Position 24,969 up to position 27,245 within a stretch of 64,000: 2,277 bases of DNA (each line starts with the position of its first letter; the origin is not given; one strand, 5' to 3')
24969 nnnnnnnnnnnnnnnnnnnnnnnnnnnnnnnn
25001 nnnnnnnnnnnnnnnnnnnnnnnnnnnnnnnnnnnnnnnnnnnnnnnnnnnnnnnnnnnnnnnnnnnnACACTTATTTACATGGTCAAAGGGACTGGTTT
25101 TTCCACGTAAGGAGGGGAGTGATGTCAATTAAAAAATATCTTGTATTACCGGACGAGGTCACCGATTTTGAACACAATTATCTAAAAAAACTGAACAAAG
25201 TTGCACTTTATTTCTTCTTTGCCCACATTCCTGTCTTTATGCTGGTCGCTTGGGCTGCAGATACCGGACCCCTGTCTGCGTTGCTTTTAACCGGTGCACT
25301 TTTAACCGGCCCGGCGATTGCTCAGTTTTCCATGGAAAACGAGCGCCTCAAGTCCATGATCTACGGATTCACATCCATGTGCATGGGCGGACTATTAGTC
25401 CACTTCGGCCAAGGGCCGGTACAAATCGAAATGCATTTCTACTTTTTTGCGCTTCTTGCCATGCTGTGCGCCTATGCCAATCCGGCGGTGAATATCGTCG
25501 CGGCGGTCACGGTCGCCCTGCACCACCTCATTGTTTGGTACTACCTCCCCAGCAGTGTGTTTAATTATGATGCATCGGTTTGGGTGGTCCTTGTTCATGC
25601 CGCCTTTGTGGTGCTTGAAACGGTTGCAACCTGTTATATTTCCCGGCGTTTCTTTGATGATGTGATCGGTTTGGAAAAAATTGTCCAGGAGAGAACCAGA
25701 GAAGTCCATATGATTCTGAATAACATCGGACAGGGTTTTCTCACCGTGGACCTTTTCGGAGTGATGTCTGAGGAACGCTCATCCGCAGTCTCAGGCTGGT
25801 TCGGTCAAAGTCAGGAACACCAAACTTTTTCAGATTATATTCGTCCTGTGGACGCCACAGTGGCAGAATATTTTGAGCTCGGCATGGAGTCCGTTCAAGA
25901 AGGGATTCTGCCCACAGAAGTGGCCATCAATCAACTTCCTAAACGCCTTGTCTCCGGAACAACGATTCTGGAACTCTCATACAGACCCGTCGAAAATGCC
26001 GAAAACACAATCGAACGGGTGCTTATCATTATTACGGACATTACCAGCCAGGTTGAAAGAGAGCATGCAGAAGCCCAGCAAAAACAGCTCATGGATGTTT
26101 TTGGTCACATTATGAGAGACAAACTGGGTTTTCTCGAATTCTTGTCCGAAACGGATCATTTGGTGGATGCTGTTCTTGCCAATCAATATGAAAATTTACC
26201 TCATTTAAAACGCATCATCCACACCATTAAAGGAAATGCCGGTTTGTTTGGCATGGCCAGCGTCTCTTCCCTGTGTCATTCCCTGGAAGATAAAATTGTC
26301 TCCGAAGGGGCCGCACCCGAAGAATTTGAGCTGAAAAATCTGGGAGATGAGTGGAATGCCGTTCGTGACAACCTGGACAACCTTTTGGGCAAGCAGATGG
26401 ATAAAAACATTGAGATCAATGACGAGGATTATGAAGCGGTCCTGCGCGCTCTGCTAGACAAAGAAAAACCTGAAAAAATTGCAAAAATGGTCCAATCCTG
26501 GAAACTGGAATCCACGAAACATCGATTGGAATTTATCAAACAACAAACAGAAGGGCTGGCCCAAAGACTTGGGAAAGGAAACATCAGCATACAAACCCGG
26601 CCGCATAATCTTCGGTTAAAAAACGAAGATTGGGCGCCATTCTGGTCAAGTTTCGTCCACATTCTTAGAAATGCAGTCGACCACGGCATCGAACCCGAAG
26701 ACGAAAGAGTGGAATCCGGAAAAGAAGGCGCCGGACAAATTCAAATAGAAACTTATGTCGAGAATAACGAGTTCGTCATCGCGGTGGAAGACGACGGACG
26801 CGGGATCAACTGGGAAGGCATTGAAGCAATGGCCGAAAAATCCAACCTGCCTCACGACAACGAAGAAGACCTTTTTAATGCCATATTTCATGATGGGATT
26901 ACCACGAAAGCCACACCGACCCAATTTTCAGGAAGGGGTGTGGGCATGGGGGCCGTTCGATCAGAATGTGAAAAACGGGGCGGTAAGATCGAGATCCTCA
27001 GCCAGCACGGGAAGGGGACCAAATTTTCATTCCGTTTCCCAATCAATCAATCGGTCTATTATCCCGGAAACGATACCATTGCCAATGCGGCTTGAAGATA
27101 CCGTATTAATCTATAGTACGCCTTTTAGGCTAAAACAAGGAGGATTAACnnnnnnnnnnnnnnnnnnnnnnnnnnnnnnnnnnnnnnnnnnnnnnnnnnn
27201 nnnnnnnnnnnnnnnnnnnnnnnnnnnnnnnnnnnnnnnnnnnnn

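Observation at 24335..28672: Compact chemosensory-like module with no CheW: CheX-like phosphatase, membrane-anchored CheA-type kinase, CheY and an MCP-tip/CheZ-motif protein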

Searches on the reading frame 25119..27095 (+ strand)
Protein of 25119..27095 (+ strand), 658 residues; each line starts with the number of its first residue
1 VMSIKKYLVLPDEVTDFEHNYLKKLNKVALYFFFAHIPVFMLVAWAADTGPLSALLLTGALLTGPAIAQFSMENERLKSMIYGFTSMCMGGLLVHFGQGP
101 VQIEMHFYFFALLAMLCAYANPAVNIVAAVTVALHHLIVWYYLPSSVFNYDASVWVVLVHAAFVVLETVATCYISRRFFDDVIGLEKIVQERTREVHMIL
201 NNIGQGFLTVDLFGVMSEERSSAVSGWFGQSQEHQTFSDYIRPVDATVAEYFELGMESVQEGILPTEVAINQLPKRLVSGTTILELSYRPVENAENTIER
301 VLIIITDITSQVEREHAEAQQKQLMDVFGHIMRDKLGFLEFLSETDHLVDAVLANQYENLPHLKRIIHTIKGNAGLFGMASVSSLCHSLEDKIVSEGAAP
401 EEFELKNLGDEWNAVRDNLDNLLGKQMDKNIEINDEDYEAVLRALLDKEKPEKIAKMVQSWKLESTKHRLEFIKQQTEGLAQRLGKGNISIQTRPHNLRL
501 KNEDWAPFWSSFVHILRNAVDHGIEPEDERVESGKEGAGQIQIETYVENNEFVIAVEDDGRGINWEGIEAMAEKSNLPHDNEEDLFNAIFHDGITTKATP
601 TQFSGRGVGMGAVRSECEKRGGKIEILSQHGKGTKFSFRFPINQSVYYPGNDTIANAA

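Call 3: search_protein_families(library=pfam, proteins=[window:25119-27095:+], max_evalue=0.1)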
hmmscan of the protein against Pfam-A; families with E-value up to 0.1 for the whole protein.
window:25119-27095:+ (658 aa): 4 families
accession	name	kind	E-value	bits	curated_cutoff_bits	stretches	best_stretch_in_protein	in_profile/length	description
PF02518.31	HATPase_c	-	1.4e-14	54.9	26.4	1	513-643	7-110/111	Histidine kinase-, DNA gyrase B-, and HSP90-like ATPase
PF01627.28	Hpt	-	2.6e-10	40.8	24.6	1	341-420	6-79/84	Hpt domain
PF08448.16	PAS_4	-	0.045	14.4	23.1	1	278-312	75-109/110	PAS fold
PF03357.26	Snf7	-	0.087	12.9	27.3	0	414-453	118-157/171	Snf7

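Call 4: search_protein_families(library=ncbifam, proteins=[window:25119-27095:+], max_evalue=0.1)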
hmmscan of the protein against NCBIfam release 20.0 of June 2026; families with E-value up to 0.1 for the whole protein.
window:25119-27095:+ (658 aa): 34 families (the best 25 are shown)
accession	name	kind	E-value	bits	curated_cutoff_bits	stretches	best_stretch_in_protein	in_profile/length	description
NF041336.1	CheA_Halo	equivalog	1.6e-34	119.6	950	2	511-643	400-538/666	chemotaxis protein CheA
NF007835.0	PRK10547.1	equivalog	2.6e-25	89.1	793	1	512-642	390-523/670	chemotaxis protein CheA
NF011874.0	PRK15347.1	equivalog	5.8e-11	41.2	852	2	320-410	826-909/921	two component system sensor kinase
NF046044.1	PnpS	equivalog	2.6e-09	36.6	400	1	598-641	347-390/390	two-component system histidine kinase PnpS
NF008298.1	PRK11086.1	subfamily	9e-09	34.3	520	1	535-644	441-527/529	DcuS/MalK family sensor histidine kinase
TIGR02956.1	TMAO_torS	equivalog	6.6e-08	31.1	676.5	2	538-645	597-685/967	TMAO reductase system sensor histidine kinase/response regulator TorS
NF008318.0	PRK11107.1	equivalog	6.6e-08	31.1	890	1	338-422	833-916/920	two-component sensor histidine kinase BarA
NF007688.0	PRK10364.1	equivalog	2.2e-06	26.7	479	1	539-643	371-452/460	two-component system sensor histidine kinase ZraS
NF008468.0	PRK11360.1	equivalog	2.6e-06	26.1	646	1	537-644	524-610/616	two-component system sensor histidine kinase AtoS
NF041210.1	his_kin_PieS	equivalog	2.7e-06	26.7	850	1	538-644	382-472/474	two component system sensor histidine kinase PieS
NF047874.1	MASE3_PAS_HK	subfamily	9.9e-06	24.6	560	1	538-645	538-628/655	MASE3 domain-containing sensor histidine kinase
NF010411.0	PRK13837.1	equivalog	2.5e-05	22.5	647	1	583-646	621-679/828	two-component system VirA-like sensor kinase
TIGR02966.1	phoR_proteo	equivalog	2.9e-05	23.2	334.2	1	601-640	294-333/333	phosphate regulon sensor histidine kinase PhoR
NF008543.0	PRK11466.1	equivalog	8.2e-05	20.6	982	1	341-399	832-891/914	TMAO reductase system sensor histidine kinase/response regulator TorS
NF033092.0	HK_WalK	equivalog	0.00014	20.6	725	1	538-641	507-593/594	cell wall metabolism sensor histidine kinase WalK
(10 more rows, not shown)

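Call 7: find_homologous_proteins(query=window:25119-27095:+, max_evalue=0.00001)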
Query window:25119-27095:+ (658 aa): 1094 proteins with E <= 0.00001 among 8000 candidates; the best 120 are listed.
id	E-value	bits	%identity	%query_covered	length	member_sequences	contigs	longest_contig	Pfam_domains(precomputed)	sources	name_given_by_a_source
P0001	0.0e+0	1063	69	100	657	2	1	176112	PF02518.32,PF01627.29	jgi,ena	-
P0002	0.0e+0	1062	70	100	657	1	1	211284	PF02518.32,PF01627.29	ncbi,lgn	-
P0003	0.0e+0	1038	68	100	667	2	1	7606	PF02518.32,PF01627.29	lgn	-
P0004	0.0e+0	1038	68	98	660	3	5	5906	PF02518.32,PF01627.29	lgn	-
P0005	0.0e+0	1029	67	98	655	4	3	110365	PF02518.32,PF01627.29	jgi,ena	-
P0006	0.0e+0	1012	66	100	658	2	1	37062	PF02518.32,PF01627.29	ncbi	-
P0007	2.9e-297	1006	68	98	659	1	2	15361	PF02518.32,PF01627.29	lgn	-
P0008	6.6e-297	1004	67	98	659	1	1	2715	PF02518.32,PF01627.29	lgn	-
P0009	1.1e-294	997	66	98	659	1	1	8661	PF02518.32,PF01627.29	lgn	-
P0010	1.1e-294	997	65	100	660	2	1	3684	PF02518.32,PF01627.29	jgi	jgi:two-component system chemotaxis sensor kinase CheA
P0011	1.9e-293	993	66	98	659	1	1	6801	PF02518.32,PF01627.29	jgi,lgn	jgi:HPt (histidine-containing phosphotransfer) domain-containing protein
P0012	4.1e-288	975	64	98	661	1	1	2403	PF02518.32,PF01627.29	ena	-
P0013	9.9e-286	968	63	100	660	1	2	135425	PF02518.32,PF01627.29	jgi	jgi:two-component system chemotaxis sensor kinase CheA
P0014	9.2e-248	842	70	52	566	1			PF02518.32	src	-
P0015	5.3e-244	830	54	98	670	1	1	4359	PF02518.32,PF01627.29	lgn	-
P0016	1.2e-242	825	54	98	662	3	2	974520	PF02518.32,PF01627.29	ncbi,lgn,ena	ncbi:MAG: Hpt domain-containing protein [Methylococcaceae bacterium]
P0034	5.0e-214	731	50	98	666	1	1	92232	PF02518.32,PF01627.29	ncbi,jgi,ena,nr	ncbi:MAG TPA: ATP-binding protein [Gemmatimonadaceae bacterium]|nr:ATP-binding protein [Gemmatimonad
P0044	9.3e-211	720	50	97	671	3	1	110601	PF08448.17,PF02518.32,PF01627.29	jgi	jgi:two-component system chemotaxis sensor kinase CheA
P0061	1.4e-208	713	50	97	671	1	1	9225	PF08448.17,PF02518.32,PF01627.29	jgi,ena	-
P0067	5.8e-208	711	49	98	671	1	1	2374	PF08448.17,PF02518.32,PF01627.29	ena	-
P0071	8.5e-208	710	49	97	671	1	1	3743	PF08448.17,PF02518.32,PF01627.29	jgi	jgi:two-component system, chemotaxis family, sensor kinase CheA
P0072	1.0e-207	710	49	97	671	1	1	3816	PF08448.17,PF02518.32,PF01627.29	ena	-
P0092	2.3e-205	702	49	95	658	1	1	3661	PF08448.17,PF02518.32,PF01627.29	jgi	jgi:two-component system chemotaxis sensor kinase CheA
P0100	3.0e-204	698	49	97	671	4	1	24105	PF08448.17,PF02518.32,PF01627.29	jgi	jgi:two-component system chemotaxis sensor kinase CheA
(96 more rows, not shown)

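Call 8: find_encoding_contigs(protein=P0016, flank=8000, max_places=2)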
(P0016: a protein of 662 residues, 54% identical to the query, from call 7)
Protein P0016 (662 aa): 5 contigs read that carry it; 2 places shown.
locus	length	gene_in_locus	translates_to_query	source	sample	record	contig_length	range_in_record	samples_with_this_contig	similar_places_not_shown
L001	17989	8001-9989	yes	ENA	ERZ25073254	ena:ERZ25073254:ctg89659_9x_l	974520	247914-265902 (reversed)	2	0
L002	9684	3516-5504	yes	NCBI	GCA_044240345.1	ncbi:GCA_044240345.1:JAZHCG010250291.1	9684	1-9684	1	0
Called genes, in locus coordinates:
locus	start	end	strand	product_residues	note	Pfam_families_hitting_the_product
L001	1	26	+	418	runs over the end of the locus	PF05345:He_PIG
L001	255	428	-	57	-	-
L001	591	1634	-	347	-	PF00586:AIRS, PF02769:AIRS_C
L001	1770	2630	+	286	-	PF09839:DUF2066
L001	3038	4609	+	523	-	PF03050:DDE_Tnp_IS66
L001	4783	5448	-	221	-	PF00027:cNMP_binding, PF13545:HTH_Crp_2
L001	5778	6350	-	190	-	-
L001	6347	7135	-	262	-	PF00015:MCPsignal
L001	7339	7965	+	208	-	PF20029:DUF6436 (weak)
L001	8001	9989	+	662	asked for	PF01627:Hpt, PF02518:HATPase_c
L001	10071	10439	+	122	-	PF00072:Response_reg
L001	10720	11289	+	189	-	PF13690:CheX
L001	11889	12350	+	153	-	PF09938:DUF2170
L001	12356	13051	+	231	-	PF04012:PspA_IM30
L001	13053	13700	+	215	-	-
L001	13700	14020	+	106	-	-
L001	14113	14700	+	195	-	PF07592:DDE_Tnp_ISAZ013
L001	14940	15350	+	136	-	PF07592:DDE_Tnp_ISAZ013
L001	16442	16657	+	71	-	-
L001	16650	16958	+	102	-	-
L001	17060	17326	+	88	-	-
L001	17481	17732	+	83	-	PF04226:Transgly_assoc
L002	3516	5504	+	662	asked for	PF01627:Hpt, PF02518:HATPase_c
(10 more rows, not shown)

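Call 9: find_encoding_contigs(protein=P0034, flank=8000, max_places=2)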
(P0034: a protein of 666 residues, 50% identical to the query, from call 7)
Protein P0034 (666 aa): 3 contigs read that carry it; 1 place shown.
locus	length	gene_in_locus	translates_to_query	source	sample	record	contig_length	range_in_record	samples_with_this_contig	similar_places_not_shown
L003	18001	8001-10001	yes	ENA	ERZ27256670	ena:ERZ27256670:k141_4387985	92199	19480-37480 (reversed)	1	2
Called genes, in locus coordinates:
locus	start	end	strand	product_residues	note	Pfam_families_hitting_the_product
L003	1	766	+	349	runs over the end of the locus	PF14870:PSII_BNR (faint), PF25852:DUF6242_C (faint), PF13088:BNR_2 (faint), PF02012:BNR (faint), PF15902:Sortilin-Vps10 (faint)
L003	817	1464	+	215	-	PF02276:CytoC_RC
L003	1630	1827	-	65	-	-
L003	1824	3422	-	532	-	PF04932:Wzy_C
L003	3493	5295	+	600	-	PF13620:CarboxypepD_reg, PF13715:CarbopepD_reg_2 (faint), PF13620:CarboxypepD_reg (weak)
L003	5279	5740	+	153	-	PF04214:DUF411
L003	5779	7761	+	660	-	PF01433:Peptidase_M1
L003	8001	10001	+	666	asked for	PF01627:Hpt, PF02518:HATPase_c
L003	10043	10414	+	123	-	PF00072:Response_reg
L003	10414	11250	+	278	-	PF00015:MCPsignal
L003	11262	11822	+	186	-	PF13690:CheX (faint)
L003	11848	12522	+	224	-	PF02630:SCO1-SenC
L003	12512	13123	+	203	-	-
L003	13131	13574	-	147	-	PF00856:SET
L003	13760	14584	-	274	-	PF01226:Form_Nir_trans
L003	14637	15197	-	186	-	PF04367:DUF502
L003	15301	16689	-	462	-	-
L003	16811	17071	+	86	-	-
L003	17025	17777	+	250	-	PF03167:UDG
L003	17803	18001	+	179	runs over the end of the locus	PF00730:HhH-GPD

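Call 10: find_encoding_contigs(protein=P0002, flank=8000, max_places=2)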
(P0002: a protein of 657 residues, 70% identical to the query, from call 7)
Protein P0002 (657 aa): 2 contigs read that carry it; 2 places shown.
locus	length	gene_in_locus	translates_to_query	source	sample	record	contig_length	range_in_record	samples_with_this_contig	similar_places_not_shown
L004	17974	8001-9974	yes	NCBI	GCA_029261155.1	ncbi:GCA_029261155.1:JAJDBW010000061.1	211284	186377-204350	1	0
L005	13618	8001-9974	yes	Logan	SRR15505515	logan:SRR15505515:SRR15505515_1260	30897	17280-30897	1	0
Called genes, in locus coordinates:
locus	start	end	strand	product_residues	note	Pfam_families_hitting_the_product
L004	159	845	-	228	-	PF07238:PilZ, PF00072:Response_reg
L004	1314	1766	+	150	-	PF21157:DksA_N, PF01258:zf-dskA_traR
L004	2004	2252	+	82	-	-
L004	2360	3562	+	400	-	PF00515:TPR_1 (faint), PF07719:TPR_2 (faint), PF13174:TPR_6 (faint), PF13181:TPR_8 (faint), PF12895:ANAPC3 (weak), PF13414:TPR_11, PF14559:TPR_19, PF13432:TPR_16 (weak), +5 more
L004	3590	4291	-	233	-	PF01209:Ubie_methyltran, PF13489:Methyltransf_23, PF05175:MTS, PF06325:PrmA, PF13847:Methyltransf_31, PF08241:Methyltransf_11, PF08242:Methyltransf_12, PF13649:Methyltransf_25, +2 more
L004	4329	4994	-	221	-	-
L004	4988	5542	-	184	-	PF01569:PAP2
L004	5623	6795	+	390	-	PF03702:AnmK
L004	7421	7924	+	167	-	PF13690:CheX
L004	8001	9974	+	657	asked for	PF01627:Hpt, PF02518:HATPase_c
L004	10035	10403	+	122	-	PF00072:Response_reg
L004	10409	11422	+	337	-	PF00015:MCPsignal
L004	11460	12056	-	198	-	PF00226:DnaJ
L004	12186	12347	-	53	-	-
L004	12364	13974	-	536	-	PF00005:ABC_tran, PF02463:SMC_N (faint), PF03193:RsgA_GTPase (faint), PF13555:AAA_29 (faint), PF05729:NACHT (faint), PF13304:AAA_21 (faint), PF12848:ABC_tran_Xtn, PF00005:ABC_tran, +1 more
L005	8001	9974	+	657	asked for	PF01627:Hpt, PF02518:HATPase_c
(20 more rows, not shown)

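Call 14: search_solved_structures(query=A1, max_evalue=0.01)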
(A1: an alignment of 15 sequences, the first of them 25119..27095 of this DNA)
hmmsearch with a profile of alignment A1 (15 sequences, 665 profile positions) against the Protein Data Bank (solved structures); distinct sequences matched with E-value up to 0.01: 35.
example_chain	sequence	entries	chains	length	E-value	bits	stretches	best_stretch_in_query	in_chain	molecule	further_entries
6s1k_A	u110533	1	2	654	3e-42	148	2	434-657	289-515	Chemotaxis protein CheA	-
4xiv_A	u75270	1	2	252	2.2e-37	131.9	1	460-649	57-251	Chemotaxis protein CheA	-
3ja6_C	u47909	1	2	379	3e-37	131.5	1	461-655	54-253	Chemotaxis protein CheA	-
2ch4_A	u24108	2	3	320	5.1e-37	130.7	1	482-655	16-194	CHEMOTAXIS PROTEIN CHEA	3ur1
1i5d_A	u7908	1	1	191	5.5e-37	130.6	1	474-649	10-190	CHEMOTAXIS PROTEIN CHEA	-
1b3q_A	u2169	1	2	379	6e-37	130.5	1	461-653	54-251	PROTEIN (CHEMOTAXIS PROTEIN CHEA)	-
1i58_A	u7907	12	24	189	8.5e-37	130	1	481-649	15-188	CHEMOTAXIS PROTEIN CHEA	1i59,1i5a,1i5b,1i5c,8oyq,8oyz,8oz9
6mi6_A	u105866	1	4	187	9.8e-37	129.8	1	479-648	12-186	Chemotaxis protein CheA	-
8c5v_A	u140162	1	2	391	6.2e-36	127.1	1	434-657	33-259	Chemotaxis protein CheA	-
4jpb_A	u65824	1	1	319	7.9e-36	126.8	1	482-655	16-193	Chemotaxis protein CheA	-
6ff6_A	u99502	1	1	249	1.1e-07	33.8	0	363-454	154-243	BRIC1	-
2ld6_A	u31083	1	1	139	8.4e-06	27.5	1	347-435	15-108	Chemotaxis protein CheA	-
8c5v_C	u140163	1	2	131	2.2e-05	26.2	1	347-454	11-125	Chemotaxis protein CheA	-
1tqg_A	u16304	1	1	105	2.3e-05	26.1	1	347-407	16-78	Chemotaxis protein cheA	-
1i5n_A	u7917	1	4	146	3.1e-05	25.7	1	347-454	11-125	CHEMOTAXIS PROTEIN CHEA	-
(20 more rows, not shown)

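Call 18: find_related_loci(query=A1, collection=genome_contigs, flank=8000)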
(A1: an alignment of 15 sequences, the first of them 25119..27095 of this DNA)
Query A1 (658 aa) in genome_contigs; peptide patterns used: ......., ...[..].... (x = any residue, [..] = any of these).
394 stretches matched a pattern; 235 encode a relative of the query (tblastn E <= 1e-3); the best 80 are kept; 80 distinct loci.
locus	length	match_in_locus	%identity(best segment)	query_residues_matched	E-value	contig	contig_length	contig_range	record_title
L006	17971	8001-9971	70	2-658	0e+0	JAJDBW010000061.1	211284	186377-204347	MAG: Nitrospirota bacterium isolate OFTM308 OFTM308_60, whole genome shotgun sequence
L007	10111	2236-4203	66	2-658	0e+0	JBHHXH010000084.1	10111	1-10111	MAG: Nitrospiria bacterium isolate D_2_bin.29 NODE_2999_length_10111_cov_7.112072, whole genome shotgun sequence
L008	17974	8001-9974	66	1-658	0e+0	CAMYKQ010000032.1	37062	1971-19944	MAG: uncultured Gammaproteobacteria bacterium isolate Biocath_Gamma_008 genome assembly, contig: k127_17558, whole genom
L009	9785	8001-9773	72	2-597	0e+0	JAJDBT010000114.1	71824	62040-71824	MAG: Nitrospirota bacterium isolate OFTM211 OFTM211_113, whole genome shotgun sequence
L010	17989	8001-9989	50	2-658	0e+0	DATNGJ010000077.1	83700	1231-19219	MAG TPA_asm: Usitatibacter sp. isolate SMAG_U11318 k141_3385833, whole genome shotgun sequence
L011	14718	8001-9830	55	2-656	0e+0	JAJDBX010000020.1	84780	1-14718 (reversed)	MAG: Nitrospirota bacterium isolate OFTM336 OFTM336_19, whole genome shotgun sequence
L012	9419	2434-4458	48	2-647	0e+0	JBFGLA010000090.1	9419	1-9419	MAG: Burkholderiales bacterium isolate Mix_sand03.2021.01.D.70 k141_3184772_length_9419_cov_14.5276, whole genome shotgu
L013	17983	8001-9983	48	2-647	0e+0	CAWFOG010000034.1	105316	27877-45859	MAG: uncultured Gemmatimonadaceae bacterium isolate MFD05841.bin.2.73 genome assembly, contig: contig_87692, whole genom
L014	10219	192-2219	48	2-647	0e+0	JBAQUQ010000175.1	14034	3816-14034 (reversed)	MAG: Burkholderiaceae bacterium isolate MFD03291_ilm_asm_bin12 k127_103247, whole genome shotgun sequence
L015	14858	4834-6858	48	1-647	0e+0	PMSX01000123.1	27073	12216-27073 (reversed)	MAG: Bryobacterales bacterium isolate palsa_124 73.20110700_P1S.21_contig_4972, whole genome shotgun sequence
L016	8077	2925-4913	49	2-658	0e+0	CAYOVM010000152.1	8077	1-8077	MAG TPA_asm: uncultured Enterobacteriaceae bacterium isolate SRP150892_co2_9 genome assembly, contig: NODE_13863_length_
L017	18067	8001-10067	46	2-647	0e+0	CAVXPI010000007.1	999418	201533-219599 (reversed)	MAG: Bryobacterales bacterium isolate MFD04540.bin.1.26 genome assembly, contig: contig_26163, whole genome shotgun sequ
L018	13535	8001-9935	48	2-644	0e+0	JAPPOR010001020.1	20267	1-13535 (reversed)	MAG: Myxococcales bacterium isolate SB9154_S3_bin_3 NODE_338_length_20267_cov_15.2082, whole genome shotgun sequence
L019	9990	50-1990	48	1-641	0e+0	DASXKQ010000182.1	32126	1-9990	MAG TPA_asm: Polyangiaceae bacterium isolate SMAG_U5280 k141_2068406, whole genome shotgun sequence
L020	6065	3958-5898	48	1-641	0e+0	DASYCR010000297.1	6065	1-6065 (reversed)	MAG TPA_asm: Polyangiaceae bacterium isolate SMAG_U4938 k141_3237280, whole genome shotgun sequence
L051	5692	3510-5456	50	4-649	0e+0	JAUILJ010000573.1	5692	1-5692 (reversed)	MAG: Polyangia bacterium isolate Co_bin.42 NODE_80940_length_5692_cov_0.888230, whole genome shotgun sequence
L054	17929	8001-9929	43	6-641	0e+0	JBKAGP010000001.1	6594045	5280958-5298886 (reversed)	MAG: Planctomycetota bacterium isolate Ske_MAG13 Ske_MAG13_0001, whole genome shotgun sequence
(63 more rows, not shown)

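Call 33: search_protein_families(library=pfam, proteins=[L008:6741-7373:+, L001:7339-7962:+, L015:9402-10004:+, L054:7268-7903:+, L051:2821-3456:+, L003:12512-13120:+], max_evalue=1)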
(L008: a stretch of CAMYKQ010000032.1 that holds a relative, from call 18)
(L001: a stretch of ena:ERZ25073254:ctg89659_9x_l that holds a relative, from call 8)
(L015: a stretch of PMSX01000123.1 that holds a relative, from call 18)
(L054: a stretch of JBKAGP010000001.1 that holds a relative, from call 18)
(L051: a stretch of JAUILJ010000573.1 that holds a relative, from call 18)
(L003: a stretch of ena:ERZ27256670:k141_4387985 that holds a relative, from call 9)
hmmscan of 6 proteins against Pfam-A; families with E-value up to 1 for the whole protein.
L008:6741-7373:+ (211 aa): 1 family
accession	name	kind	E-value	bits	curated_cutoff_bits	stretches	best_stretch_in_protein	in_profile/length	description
PF20029.6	DUF6436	-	1.2e-06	28.7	27.3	1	63-158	14-94/133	Domain of unknown function (DUF6436)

L001:7339-7962:+ (208 aa): 1 family
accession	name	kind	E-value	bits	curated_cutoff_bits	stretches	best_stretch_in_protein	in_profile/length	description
PF20029.6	DUF6436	-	3.2e-07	30.6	27.3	1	61-160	13-94/133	Domain of unknown function (DUF6436)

L015:9402-10004:+ (201 aa): 4 families
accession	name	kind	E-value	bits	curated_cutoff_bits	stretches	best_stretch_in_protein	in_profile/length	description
PF20029.6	DUF6436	-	1.4e-05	25.2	27.3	1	58-151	18-94/133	Domain of unknown function (DUF6436)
PF08534.16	Redoxin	-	0.029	14.6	26.6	1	74-148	44-132/148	Redoxin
PF00578.27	AhpC-TSA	-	0.041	14.3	26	1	90-146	59-123/124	AhpC/TSA family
PF13098.12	Thioredoxin_2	-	0.05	14.4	27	1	117-152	61-96/104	Thioredoxin-like domain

L054:7268-7903:+ (212 aa): 1 family
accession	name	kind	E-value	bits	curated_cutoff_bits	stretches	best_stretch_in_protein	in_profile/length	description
PF20029.6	DUF6436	-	0.023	14.8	27.3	1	69-164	17-94/133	Domain of unknown function (DUF6436)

L051:2821-3456:+ (212 aa): 2 families
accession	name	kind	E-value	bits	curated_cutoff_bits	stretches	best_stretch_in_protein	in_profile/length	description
PF20029.6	DUF6436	-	0.00014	22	27.3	1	68-162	17-94/133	Domain of unknown function (DUF6436)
PF08532.16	Glyco_hydro_42M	-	0.0016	18.4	25.8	1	114-151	34-71/207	Beta-galactosidase trimerisation domain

L003:12512-13120:+ (203 aa): 2 families
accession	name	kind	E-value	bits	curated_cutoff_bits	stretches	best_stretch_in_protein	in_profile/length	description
PF20029.6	DUF6436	-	0.00087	19.5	27.3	1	57-150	17-93/133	Domain of unknown function (DUF6436)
PF13098.12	Thioredoxin_2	-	0.28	12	27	1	109-152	60-96/104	Thioredoxin-like domain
